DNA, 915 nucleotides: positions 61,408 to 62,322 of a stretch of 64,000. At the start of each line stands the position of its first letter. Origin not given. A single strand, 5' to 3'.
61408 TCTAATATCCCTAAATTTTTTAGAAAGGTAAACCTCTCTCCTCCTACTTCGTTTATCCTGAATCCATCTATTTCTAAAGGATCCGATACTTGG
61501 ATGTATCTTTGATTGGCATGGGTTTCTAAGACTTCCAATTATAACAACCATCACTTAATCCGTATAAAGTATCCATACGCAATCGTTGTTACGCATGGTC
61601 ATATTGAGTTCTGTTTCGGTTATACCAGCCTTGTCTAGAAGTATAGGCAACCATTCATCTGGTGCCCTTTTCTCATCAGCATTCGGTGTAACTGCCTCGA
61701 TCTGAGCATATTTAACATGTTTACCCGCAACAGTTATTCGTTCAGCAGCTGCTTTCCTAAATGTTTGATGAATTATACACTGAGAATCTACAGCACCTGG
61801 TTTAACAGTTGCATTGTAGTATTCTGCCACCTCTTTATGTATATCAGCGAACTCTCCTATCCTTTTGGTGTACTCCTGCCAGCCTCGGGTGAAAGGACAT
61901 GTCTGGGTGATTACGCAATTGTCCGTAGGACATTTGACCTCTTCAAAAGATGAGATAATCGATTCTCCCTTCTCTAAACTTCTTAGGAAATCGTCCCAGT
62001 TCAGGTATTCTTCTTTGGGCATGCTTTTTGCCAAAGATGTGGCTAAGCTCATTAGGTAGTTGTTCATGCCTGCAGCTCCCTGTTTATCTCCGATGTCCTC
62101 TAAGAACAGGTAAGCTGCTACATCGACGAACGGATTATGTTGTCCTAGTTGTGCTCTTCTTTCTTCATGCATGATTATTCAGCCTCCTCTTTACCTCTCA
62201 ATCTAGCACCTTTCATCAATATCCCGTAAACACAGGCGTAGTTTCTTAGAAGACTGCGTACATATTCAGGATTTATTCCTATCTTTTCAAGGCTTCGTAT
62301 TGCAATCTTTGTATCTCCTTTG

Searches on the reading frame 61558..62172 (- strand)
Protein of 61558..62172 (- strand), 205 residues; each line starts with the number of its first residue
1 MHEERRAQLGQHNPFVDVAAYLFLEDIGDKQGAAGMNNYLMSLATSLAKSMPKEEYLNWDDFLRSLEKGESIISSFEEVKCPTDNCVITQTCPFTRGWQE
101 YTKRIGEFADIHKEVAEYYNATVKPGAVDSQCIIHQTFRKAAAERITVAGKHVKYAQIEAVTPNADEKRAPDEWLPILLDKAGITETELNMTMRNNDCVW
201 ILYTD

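Call 36: find_encoding_contigs(protein=window:61558-62172:-, flank=10000, max_places=4)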
Protein window:61558-62172:- (205 aa): no gene with exactly this product is on record in the collection.
